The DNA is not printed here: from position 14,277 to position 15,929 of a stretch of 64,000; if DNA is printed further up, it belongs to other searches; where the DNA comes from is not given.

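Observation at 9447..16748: Eight-gene translationally coupled operon around an AAA+ ATPase, a coiled-coil protein and four small membrane proteins: candidate undescribed membrane-associated machine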

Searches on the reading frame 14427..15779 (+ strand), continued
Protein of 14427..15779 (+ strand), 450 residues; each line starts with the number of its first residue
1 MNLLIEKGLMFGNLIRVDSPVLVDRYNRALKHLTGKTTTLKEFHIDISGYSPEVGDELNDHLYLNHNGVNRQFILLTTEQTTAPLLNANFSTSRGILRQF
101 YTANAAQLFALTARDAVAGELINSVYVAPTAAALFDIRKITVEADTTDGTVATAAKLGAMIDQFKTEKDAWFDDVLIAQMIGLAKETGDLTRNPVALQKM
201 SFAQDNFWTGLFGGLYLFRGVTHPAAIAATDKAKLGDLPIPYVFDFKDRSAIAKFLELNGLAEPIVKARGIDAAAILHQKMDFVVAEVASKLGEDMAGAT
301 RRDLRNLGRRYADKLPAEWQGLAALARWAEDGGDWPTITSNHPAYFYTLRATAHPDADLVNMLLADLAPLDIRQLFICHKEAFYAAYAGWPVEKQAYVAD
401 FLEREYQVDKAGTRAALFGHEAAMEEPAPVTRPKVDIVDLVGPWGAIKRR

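Call 57: search_protein_families(library=pfam, proteins=[L082:4791-5345:+, L082:5367-6992:+, L083:10288-10668:+, L083:6356-7468:+, L083:5184-6290:+, L083:7469-8812:+, L081:10294-11517:+, L083:4892-5224:+, L083:8816-9001:+], max_evalue=0.01)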
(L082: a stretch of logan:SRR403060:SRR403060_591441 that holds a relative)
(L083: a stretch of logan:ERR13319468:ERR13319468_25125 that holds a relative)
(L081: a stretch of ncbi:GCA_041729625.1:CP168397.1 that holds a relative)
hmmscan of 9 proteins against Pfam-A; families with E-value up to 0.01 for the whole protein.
L082:4791-5345:+ (184 aa): 0 families

L082:5367-6992:+ (541 aa): 0 families

L083:10288-10668:+ (126 aa): 0 families

L083:6356-7468:+ (370 aa): 1 family
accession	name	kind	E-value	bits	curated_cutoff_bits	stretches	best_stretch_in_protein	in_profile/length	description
PF12641.12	Flavodoxin_3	-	0.0088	16.3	27.5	0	153-232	48-124/160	Flavodoxin domain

L083:5184-6290:+ (368 aa): 0 families

L083:7469-8812:+ (447 aa): 2 families
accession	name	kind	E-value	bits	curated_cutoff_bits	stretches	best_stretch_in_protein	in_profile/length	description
PF00004.35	AAA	-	2.5e-07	31.7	21.2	1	143-254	18-126/131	ATPase family associated with various cellular activities (AAA)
PF14890.11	Intein_splicing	-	0.0078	16.5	35.8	1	96-129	122-155/155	Intein splicing domain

L081:10294-11517:+ (407 aa): 1 family
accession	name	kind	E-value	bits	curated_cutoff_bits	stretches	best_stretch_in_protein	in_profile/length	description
PF10095.14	DUF2333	-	1.1e-16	61.1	22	2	182-296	87-196/330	Uncharacterized protein conserved in bacteria (DUF2333)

L083:4892-5224:+ (110 aa): 0 families

L083:8816-9001:+ (61 aa): 0 families

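Call 77: fold_search(model_id=the predicted structure, library=viral)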
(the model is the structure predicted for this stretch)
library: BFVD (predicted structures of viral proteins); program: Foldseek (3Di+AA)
matches with E <= 10: 89; with E <= 0.001: 0
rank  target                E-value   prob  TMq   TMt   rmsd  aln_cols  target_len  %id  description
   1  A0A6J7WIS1            2.7e-01  0.14  0.10  0.10  17.2       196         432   17  Prohead protease [uncultured Caudovirales phage]
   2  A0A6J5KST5            4.6e-01  0.08  0.10  0.17  19.1       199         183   14  Dps DNA-binding ferritin-like protein (Oxidative damage protectant) [uncultured Caudovirales phage]
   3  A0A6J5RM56            1.0e+00  0.06  0.09  0.09  18.1       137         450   11  Uncharacterized protein [uncultured Caudovirales phage]
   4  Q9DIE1                1.1e+00  0.08  0.08  0.17  14.3       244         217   10  DNA-directed DNA polymerase (Fragment) [Iridovirus IV31]
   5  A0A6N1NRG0            1.1e+00  0.01  0.08  0.07  22.3       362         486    9  AMMECR1 domain-containing protein [Tupanvirus deep ocean]
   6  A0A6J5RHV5            1.4e+00  0.02  0.10  0.07  20.4       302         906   10  DnaE DNA polymerase III, alpha subunit [uncultured Caudovirales phage]
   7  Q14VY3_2              1.4e+00  0.03  0.10  0.05  28.7       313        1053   15  ORF123 [Ranid herpesvirus 2]
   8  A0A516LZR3            1.4e+00  0.01  0.08  0.07  23.9       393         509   12  (no name in the UniProt tables at hand)
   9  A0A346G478            2.2e+00  0.08  0.15  0.14  13.6       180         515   10  (no name in the UniProt tables at hand)
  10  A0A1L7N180            2.3e+00  0.02  0.12  0.17  28.7       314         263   14  Uncharacterized protein [Ralstonia phage RP12]
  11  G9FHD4                2.9e+00  0.04  0.10  0.23  11.6       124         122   16  (no name in the UniProt tables at hand)
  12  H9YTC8                2.9e+00  0.02  0.10  0.15  16.9       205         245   13  (no name in the UniProt tables at hand)
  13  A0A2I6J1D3            3.0e+00  0.04  0.10  0.16  19.2       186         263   10  Major core protein OPG129 [Vaccinia virus]
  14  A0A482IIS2            3.0e+00  0.03  0.12  0.15  15.4       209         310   10  (no name in the UniProt tables at hand)
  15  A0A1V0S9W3            3.2e+00  0.03  0.11  0.08  16.3       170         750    9  ATP-dependent endonuclease [Catovirus CTV1]
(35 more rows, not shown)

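Call 79: find_encoding_contigs(protein=P0395, flank=8000, max_places=1)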
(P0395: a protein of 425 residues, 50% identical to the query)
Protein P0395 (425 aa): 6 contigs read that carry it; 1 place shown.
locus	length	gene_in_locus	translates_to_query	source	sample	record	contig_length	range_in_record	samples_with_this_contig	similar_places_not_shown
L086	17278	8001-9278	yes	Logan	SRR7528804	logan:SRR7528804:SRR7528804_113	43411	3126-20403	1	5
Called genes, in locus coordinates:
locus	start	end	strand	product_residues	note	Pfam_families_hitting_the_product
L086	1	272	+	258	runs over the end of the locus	-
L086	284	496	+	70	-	-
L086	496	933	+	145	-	PF13203:DUF2201_N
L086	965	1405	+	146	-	PF01668:SmpB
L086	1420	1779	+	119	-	-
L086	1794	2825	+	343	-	PF10095:DUF2333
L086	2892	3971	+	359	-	-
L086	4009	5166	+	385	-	-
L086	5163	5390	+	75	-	-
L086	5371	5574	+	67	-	-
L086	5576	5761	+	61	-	-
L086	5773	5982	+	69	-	-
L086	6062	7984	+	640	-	PF00004:AAA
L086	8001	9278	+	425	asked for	PF20343:DUF6638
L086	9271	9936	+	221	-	-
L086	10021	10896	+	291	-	-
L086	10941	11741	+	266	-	PF00929:RNase_T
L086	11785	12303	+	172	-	-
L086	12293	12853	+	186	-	-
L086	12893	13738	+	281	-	PF00226:DnaJ, PF01556:DnaJ_C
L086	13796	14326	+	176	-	PF01327:Pep_deformylase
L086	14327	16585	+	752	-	PF02861:Clp_N, PF00004:AAA, PF17871:AAA_lid_9, PF00158:Sigma54_activat (weak), PF07724:AAA_2, PF07728:AAA_5, PF00004:AAA, PF10431:ClpB_D2-small, +12 more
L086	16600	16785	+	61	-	-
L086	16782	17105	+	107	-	-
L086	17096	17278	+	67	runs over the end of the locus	-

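Call 80: find_encoding_contigs(protein=P0392, flank=8000, max_places=1)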
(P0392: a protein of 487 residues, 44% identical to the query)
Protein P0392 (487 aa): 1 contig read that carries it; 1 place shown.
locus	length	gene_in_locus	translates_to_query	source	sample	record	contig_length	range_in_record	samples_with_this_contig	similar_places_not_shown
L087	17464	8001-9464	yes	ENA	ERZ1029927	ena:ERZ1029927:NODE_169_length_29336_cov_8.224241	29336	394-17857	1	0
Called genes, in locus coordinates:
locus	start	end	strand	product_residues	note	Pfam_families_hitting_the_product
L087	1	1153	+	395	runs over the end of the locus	-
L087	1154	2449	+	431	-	PF13203:DUF2201_N, PF09967:DUF2201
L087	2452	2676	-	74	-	-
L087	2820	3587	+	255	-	-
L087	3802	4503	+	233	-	PF21866:DUF6915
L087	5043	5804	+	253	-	-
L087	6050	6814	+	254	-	-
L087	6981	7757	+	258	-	-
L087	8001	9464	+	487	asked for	PF20343:DUF6638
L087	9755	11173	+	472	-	PF00350:Dynamin_N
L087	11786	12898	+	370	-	-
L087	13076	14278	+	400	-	-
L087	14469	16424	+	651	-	PF00535:Glycos_transf_2, PF13641:Glyco_tranf_2_3, PF03552:Cellulose_synt (weak), PF13506:Glyco_transf_21, PF13632:Glyco_trans_2_3, PF03552:Cellulose_synt, PF07238:PilZ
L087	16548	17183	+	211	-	-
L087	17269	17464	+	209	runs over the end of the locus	-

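Call 81: find_encoding_contigs(protein=P0404, flank=8000, max_places=1)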
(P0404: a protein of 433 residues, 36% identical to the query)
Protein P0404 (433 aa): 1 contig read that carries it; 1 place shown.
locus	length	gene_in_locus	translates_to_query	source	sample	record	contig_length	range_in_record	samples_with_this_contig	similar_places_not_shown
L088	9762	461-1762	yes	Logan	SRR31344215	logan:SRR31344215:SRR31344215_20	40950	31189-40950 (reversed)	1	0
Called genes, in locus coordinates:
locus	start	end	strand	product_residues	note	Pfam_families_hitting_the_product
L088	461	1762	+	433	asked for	PF20343:DUF6638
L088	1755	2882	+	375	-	PF10095:DUF2333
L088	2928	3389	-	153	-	PF13404:HTH_AsnC-type, PF13412:HTH_24, PF01047:MarR (weak), PF01037:AsnC_trans_reg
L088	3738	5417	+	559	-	PF01268:FTHFS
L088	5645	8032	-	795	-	PF07715:Plug, PF00593:TonB_dep_Rec_b-barrel, PF14905:OMP_b-brl_3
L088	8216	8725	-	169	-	PF09351:DUF1993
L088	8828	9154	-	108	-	PF06904:Extensin-like_C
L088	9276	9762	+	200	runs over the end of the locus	-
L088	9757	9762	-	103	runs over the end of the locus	-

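Call 82: find_encoding_contigs(protein=P0481, flank=8000, max_places=1)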
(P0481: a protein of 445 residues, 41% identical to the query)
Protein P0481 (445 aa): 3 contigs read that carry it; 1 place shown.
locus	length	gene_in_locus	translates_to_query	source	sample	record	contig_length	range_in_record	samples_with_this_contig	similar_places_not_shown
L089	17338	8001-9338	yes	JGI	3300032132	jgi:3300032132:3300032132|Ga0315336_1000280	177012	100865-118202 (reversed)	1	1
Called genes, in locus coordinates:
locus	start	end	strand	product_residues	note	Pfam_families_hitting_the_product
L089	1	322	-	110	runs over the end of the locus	PF07110:EthD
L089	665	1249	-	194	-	PF12802:MarR_2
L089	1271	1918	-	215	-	-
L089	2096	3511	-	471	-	PF01977:UbiD, PF20696:UbiD_C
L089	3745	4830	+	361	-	-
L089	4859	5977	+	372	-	-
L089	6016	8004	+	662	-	PF00004:AAA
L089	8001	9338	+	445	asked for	PF20343:DUF6638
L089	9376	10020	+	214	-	PF07509:DUF1523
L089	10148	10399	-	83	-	-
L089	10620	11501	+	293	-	PF03446:NAD_binding_2 (weak), PF09130:DUF1932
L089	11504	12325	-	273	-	PF02475:TRM5-TYW2_MTfase (weak), PF05050:Methyltransf_21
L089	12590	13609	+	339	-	PF03480:DctP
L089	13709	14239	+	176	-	PF04290:DctQ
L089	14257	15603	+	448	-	PF06808:DctM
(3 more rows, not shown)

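Call 98: search_protein_families(library=pfam, proteins=[L008:9126-10004:+, L047:9074-10000:+, L058:9089-9997:+, L013:9207-10004:+, L073:9105-10004:+, L086:9271-9936:+, L087:9755-11173:+, L087:11786-12898:+, L087:13076-14278:+], max_evalue=0.01)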
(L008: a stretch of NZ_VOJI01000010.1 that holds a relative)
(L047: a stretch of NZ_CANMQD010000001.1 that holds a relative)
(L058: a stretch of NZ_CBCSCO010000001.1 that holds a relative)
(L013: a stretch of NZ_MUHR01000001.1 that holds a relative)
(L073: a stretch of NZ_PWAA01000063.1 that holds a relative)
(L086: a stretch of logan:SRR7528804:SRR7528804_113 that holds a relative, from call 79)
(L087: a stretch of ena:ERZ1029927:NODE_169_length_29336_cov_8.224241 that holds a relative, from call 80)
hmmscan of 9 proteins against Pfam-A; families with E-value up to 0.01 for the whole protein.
L008:9126-10004:+ (292 aa): 3 families
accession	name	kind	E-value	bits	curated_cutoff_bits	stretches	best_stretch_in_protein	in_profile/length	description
PF00929.31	RNase_T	-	1.3e-19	71.8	24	1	6-157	2-163/164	Exonuclease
PF16473.11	Rv2179c-like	-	1.7e-05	25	27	0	80-153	100-168/177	3'-5' exoribonuclease Rv2179c-like domain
PF13482.12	RNase_H_2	-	0.00023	21.6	22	1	77-147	56-122/165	RNase_H superfamily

L047:9074-10000:+ (308 aa): 4 families
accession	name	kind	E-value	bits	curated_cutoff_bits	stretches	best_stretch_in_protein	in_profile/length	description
PF04471.18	Mrr_cat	-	9.8e-31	106.7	21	1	167-283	1-115/115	Restriction endonuclease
PF14338.12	Mrr_N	-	1.2e-15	57.9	29.5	1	18-98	4-83/87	Mrr N-terminal domain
PF22722.2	NA-iREase1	-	9.6e-09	35.6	27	1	175-277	1-102/106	NACHT-associated inactive Restriction Endonuclease 1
PF10356.15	RRG7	-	0.00095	19.1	22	0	175-210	9-45/185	Required for respiratory growth protein 7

L058:9089-9997:+ (302 aa): 4 families
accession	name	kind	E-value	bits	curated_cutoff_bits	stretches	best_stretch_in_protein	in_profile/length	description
PF04471.18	Mrr_cat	-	5.2e-33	114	21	1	161-277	1-115/115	Restriction endonuclease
PF14338.12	Mrr_N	-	8.2e-17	61.6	29.5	1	19-102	4-85/87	Mrr N-terminal domain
PF22722.2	NA-iREase1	-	5.7e-12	46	27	1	169-275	1-106/106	NACHT-associated inactive Restriction Endonuclease 1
PF10356.15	RRG7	-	0.00017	21.5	22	0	169-204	9-45/185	Required for respiratory growth protein 7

L013:9207-10004:+ (265 aa): 0 families

L073:9105-10004:+ (299 aa): 1 family
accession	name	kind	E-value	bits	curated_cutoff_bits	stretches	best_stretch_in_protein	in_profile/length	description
PF16872.10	putAbiC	-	5.4e-18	65.7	22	1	206-279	2-79/80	Putative phage abortive infection protein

L086:9271-9936:+ (221 aa): 0 families

L087:9755-11173:+ (472 aa): 4 families
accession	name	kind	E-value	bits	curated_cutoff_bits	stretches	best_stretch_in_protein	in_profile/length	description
PF00350.29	Dynamin_N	-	8.1e-11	42.7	27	1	63-208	1-150/168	Dynamin family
PF19993.5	DO-GTPase2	-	5e-05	23.5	27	0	143-258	73-195/226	Double-GTPase 2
PF01926.29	MMR_HSR1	-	0.00018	22.1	21.9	0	63-90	2-28/113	50S ribosome-binding GTPase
PF25683.1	URGCP_GTPase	-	0.0041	16.3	55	0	57-86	186-215/396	URGCP-like GTPase domain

L087:11786-12898:+ (370 aa): 0 families

L087:13076-14278:+ (400 aa): 2 families
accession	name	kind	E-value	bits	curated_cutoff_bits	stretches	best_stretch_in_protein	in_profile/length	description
PF13437.12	HlyD_3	-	3e-10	41.2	22.2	1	262-338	2-81/106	HlyD family secretion protein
PF16576.10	HlyD_D23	-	6e-06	26.1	30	1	234-329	84-181/214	Barrel-sandwich domain of CusB or HlyD membrane-fusion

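Call 99: search_protein_families(library=pfam, proteins=[L019:9126-10004:+, L037:9273-10004:+, L039:9294-10004:+, L040:9393-10004:+, L053:3137-3910:+, L055:9156-10004:+, L061:9243-10004:+, L062:9165-10004:+, L072:9186-10004:+, L078:9243-10004:+], max_evalue=0.01)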
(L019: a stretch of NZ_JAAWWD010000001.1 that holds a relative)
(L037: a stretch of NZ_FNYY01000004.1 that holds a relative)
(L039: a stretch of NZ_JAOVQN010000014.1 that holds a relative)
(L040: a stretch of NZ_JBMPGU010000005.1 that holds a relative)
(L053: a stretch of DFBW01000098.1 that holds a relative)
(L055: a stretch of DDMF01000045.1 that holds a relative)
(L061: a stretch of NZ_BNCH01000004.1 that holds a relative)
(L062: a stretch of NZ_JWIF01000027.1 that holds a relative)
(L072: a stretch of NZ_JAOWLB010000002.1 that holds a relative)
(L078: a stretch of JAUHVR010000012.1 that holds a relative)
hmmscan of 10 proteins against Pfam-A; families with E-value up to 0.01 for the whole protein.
L019:9126-10004:+ (292 aa): 0 families

L037:9273-10004:+ (243 aa): 0 families

L039:9294-10004:+ (236 aa): 1 family
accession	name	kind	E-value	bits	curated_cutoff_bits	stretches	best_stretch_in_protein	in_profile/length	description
PF11185.13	DUF2971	-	0.0012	20.5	22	0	89-154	1-88/89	Protein of unknown function (DUF2971)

L040:9393-10004:+ (203 aa): 0 families

L053:3137-3910:+ (257 aa): 0 families

L055:9156-10004:+ (282 aa): 0 families

L061:9243-10004:+ (253 aa): 0 families

L062:9165-10004:+ (279 aa): 0 families

L072:9186-10004:+ (272 aa): 2 families
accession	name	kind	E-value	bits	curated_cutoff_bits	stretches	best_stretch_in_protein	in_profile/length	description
PF16872.10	putAbiC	-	1.3e-19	71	22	1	173-246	2-79/80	Putative phage abortive infection protein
PF22710.1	SNaCT1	-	0.0052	17.1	27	0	74-130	100-156/184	Short NACHT-associated C-Terminal domain, family 1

L078:9243-10004:+ (253 aa): 0 families

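Call 103: search_dna_similar(query=window:14427-15779:+, collection=phages, mode=protein, max_evalue=0.001, max_rows=10)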
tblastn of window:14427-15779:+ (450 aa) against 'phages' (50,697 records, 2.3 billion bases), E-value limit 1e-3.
No match.

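Call 106: search_dna_similar(query=L081:10294-11517:+, collection=plasmids, mode=protein, max_evalue=0.00001, max_rows=40)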
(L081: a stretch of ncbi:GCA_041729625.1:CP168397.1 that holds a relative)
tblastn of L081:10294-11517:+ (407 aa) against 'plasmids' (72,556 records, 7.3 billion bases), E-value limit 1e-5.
Records with a match: 9; places in all: 9; records where one place covers at least 80% of the query: 6.
Best place of each record, by identity: 90-95% 4; 60-80% 2; <60% 3.
By first word of the organism name: Sinorhizobium 4; Skermanella 2; Shinella 1; Rhizobium 1; Rhodobacteraceae 1.
By predicted mobility (MOB-suite, as given by PLSDB): non-mobilizable 8; mobilizable 1.
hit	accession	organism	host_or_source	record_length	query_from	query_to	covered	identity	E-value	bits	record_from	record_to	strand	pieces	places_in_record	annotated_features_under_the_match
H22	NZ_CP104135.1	Sinorhizobium sp. C101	Phaseolus vulgaris,cell ...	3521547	1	407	100%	91.9%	0e+0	745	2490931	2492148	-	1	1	none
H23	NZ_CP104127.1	Sinorhizobium sp. M103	Phaseolus vulgaris,cell ...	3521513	1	407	100%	91.9%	0e+0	745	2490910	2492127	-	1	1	none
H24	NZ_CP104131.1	Sinorhizobium sp. K101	Phaseolus vulgaris,cell ...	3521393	1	407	100%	91.6%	0e+0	743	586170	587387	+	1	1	none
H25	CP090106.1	Sinorhizobium meliloti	Medicago,Cell culture,Plant nodule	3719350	1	407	100%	91.6%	0e+0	736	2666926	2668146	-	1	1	DUF2333 family protein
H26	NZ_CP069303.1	Shinella sp. PSBB067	monoisolate,Minnesota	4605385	1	407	100%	69.3%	0e+0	578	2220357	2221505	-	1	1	none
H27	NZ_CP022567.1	Rhizobium leguminosarum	Root nodule,Pisum sativum root-nodule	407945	1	407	100%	61.7%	1e-162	513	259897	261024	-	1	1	DUF2333 family protein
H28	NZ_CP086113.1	Skermanella rosea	single cell,hydrocarbon-contaminated ...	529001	133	405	67%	33.9%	1e-41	164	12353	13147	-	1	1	DUF2333 family protein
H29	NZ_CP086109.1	Skermanella mucosa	single cell,crude oil contaminated ...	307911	134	405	67%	33.0%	1e-39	158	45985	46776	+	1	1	DUF2333 family protein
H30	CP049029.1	Rhodobacteraceae bacterium SC52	Apostichopus japonicus,pure ...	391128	151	406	63%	34.7%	2e-34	142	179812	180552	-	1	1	DUF2333 family protein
